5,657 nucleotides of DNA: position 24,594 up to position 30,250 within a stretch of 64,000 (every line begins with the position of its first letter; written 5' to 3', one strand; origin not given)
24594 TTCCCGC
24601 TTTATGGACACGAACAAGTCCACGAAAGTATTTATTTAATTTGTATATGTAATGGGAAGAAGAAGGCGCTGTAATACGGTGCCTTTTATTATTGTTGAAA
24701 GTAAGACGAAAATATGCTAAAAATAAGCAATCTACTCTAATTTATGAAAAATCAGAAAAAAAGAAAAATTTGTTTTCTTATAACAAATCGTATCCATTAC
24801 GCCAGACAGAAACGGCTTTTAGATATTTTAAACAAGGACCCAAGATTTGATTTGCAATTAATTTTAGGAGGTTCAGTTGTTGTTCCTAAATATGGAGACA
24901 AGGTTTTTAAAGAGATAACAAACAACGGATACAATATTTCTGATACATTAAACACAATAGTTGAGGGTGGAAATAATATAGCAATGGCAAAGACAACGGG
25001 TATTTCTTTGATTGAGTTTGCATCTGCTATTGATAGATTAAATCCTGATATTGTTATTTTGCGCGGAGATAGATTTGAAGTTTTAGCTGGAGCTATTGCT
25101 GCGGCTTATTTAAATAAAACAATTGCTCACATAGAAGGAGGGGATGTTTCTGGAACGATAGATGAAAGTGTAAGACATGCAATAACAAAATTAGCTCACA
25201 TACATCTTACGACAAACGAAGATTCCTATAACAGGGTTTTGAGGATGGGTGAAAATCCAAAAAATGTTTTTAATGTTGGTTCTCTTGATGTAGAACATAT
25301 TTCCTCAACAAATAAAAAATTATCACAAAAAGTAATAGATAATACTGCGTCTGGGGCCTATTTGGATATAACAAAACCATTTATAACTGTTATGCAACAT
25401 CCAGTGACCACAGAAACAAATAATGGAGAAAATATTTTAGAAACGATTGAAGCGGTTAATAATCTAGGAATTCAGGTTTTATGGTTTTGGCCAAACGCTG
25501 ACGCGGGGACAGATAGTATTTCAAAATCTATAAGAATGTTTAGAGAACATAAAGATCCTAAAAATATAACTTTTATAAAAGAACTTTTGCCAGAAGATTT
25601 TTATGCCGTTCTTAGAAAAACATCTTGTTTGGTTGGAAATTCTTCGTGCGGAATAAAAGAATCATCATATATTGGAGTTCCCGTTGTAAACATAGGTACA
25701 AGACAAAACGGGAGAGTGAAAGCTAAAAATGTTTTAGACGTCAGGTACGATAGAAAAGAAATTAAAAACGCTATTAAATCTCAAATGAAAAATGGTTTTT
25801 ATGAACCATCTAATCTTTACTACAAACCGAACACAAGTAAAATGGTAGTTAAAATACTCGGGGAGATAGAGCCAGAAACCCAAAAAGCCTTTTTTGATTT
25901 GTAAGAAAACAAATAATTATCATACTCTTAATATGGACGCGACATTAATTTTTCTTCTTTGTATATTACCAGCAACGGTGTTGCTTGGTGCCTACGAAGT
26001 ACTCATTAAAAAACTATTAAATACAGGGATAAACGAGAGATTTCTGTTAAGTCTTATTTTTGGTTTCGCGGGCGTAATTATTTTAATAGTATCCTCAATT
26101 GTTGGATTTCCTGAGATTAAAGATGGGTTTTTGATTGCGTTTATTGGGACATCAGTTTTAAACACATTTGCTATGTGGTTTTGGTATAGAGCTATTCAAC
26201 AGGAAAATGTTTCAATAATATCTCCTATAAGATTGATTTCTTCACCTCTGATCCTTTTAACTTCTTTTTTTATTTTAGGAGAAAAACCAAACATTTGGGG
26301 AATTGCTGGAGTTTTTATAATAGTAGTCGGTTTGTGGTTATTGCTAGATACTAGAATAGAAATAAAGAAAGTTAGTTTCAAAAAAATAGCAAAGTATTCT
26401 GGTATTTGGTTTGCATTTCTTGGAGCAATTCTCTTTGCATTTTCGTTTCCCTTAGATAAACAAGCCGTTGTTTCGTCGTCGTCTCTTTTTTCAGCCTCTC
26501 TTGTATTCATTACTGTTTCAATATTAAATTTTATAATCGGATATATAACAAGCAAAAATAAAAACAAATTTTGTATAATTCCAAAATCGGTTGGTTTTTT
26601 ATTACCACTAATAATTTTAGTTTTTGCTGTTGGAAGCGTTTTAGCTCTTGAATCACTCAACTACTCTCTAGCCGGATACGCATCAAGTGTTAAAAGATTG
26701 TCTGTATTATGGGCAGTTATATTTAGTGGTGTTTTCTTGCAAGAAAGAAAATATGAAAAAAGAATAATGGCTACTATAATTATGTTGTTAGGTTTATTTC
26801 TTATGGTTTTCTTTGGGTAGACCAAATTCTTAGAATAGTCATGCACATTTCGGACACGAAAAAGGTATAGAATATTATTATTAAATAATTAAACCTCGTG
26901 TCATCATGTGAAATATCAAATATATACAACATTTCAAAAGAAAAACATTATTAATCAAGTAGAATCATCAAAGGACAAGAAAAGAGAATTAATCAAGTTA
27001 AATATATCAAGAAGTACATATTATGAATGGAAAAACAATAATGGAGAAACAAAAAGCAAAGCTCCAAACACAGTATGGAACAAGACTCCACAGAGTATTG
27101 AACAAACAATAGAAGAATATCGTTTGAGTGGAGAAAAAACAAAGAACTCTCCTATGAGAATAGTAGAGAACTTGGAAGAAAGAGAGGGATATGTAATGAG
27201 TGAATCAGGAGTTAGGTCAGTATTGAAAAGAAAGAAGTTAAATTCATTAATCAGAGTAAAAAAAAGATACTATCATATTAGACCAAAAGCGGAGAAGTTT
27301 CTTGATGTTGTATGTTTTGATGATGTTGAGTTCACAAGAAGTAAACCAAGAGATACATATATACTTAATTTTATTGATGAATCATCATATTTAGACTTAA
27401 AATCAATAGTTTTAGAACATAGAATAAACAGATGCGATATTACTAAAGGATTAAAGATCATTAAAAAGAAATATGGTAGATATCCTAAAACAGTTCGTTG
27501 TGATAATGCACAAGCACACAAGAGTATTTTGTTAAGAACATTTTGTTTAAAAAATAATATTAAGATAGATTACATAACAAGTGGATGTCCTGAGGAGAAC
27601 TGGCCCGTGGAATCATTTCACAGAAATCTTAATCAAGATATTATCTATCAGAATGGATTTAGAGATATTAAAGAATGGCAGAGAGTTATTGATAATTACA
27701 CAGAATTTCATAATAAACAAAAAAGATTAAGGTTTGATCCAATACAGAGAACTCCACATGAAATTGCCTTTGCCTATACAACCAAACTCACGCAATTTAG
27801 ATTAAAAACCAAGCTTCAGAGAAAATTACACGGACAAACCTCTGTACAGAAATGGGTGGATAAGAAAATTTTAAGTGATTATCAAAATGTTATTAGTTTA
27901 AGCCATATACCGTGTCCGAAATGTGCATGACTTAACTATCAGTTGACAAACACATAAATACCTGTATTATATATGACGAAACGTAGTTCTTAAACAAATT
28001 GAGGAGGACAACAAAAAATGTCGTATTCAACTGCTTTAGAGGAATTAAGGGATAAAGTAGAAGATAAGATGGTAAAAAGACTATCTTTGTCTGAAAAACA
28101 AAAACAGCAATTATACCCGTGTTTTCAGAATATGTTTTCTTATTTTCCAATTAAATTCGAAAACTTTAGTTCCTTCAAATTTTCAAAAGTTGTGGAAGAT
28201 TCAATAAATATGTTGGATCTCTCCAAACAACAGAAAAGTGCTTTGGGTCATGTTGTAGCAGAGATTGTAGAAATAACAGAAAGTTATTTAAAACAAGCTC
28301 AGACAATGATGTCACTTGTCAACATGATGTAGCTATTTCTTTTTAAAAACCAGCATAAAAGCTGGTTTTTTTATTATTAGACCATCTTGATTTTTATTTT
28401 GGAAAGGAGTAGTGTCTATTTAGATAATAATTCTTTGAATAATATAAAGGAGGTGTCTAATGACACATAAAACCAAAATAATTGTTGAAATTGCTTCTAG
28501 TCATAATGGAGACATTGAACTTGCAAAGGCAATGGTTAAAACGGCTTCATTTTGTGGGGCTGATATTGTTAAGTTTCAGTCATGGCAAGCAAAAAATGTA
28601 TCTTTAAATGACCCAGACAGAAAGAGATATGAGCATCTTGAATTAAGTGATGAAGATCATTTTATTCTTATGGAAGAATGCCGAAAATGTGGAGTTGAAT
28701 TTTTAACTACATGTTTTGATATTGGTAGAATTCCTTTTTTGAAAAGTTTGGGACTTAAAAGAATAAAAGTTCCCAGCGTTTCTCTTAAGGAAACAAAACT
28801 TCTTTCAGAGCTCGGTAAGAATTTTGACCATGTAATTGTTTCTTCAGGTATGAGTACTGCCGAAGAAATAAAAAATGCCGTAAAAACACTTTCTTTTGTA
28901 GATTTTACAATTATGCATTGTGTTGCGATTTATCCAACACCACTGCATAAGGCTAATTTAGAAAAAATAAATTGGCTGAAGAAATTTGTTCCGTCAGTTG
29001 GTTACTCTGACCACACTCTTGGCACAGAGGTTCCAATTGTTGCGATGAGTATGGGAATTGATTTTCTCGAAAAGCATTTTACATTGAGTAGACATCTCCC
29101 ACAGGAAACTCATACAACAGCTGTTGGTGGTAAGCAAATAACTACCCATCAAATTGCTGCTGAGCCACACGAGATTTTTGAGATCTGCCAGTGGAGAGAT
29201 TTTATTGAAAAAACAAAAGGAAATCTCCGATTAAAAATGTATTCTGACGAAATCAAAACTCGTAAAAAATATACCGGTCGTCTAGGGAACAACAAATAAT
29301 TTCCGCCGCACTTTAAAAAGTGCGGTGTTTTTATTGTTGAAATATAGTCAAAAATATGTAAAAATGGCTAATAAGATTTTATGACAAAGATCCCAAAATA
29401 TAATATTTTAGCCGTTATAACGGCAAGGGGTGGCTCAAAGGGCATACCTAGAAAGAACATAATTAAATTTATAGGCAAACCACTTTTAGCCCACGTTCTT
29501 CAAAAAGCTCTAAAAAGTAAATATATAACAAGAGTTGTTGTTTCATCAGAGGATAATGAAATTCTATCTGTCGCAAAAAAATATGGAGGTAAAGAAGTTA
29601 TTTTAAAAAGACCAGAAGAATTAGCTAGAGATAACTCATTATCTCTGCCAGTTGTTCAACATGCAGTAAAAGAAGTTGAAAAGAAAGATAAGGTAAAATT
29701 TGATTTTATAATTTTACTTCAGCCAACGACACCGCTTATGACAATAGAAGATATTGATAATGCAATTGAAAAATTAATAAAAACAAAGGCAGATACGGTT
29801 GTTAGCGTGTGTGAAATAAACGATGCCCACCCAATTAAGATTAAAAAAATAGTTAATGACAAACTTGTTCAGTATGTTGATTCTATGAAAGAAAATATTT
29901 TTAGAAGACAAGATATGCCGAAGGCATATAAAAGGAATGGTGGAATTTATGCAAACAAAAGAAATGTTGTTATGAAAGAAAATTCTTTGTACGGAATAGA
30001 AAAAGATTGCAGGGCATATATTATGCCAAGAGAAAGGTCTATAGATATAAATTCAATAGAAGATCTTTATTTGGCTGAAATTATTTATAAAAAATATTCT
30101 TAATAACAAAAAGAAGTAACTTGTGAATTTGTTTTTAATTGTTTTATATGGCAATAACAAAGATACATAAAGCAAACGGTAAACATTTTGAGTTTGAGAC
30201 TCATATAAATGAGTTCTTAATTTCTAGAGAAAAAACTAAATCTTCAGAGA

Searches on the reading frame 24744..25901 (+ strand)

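Call 74: search_protein_families(library=pfam, proteins=[window:24744-25901:+], max_evalue=0.0001)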
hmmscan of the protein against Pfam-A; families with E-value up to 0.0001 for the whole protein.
window:24744-25901:+ (386 aa): 1 family
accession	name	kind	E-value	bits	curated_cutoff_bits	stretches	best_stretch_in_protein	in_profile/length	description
PF02350.25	Epimerase_2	-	2.2e-71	241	30.6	1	29-372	3-346/347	UDP-N-acetylglucosamine 2-epimerase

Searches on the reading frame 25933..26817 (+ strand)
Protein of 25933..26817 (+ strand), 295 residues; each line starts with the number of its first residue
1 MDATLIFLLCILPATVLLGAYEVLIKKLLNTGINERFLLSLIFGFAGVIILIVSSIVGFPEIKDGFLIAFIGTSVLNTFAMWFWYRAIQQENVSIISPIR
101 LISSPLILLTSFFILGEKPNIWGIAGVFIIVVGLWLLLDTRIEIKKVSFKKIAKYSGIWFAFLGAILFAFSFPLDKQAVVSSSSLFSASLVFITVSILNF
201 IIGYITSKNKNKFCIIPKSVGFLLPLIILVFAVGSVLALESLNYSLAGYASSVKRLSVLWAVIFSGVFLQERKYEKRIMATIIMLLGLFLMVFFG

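Call 74: search_protein_families(library=pfam, proteins=[window:25933-26817:+], max_evalue=0.0001)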
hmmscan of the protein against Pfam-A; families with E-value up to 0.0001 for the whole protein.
window:25933-26817:+ (295 aa): 1 family
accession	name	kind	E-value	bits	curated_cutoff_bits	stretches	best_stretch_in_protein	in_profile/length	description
PF00892.27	EamA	-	4.8e-26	92.1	28.2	2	8-138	4-134/135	EamA-like transporter family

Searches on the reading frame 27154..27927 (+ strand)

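Call 74: search_protein_families(library=pfam, proteins=[window:27154-27927:+], max_evalue=0.0001)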
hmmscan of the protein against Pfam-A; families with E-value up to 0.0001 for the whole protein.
window:27154-27927:+ (258 aa): 1 family
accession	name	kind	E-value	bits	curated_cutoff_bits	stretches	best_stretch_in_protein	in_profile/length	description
PF13683.12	rve_3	-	5.3e-07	29.7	26.5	1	135-190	2-57/67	Integrase core domain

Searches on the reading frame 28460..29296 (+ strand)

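Call 74: search_protein_families(library=pfam, proteins=[window:28460-29296:+], max_evalue=0.0001)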
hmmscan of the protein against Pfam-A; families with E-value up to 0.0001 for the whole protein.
window:28460-29296:+ (279 aa): 1 family
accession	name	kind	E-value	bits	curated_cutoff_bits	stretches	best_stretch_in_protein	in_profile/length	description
PF03102.20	NeuB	-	4.5e-55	187.2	22.1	1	25-226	1-221/241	NeuB family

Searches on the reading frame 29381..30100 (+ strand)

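Call 74: search_protein_families(library=pfam, proteins=[window:29381-30100:+], max_evalue=0.0001)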
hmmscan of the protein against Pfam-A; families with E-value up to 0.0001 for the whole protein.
window:29381-30100:+ (240 aa): 1 family
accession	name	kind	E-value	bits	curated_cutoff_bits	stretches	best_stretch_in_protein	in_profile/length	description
PF02348.25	CTP_transf_3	-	1.9e-27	96.9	22.6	1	11-236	2-212/217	Cytidylyltransferase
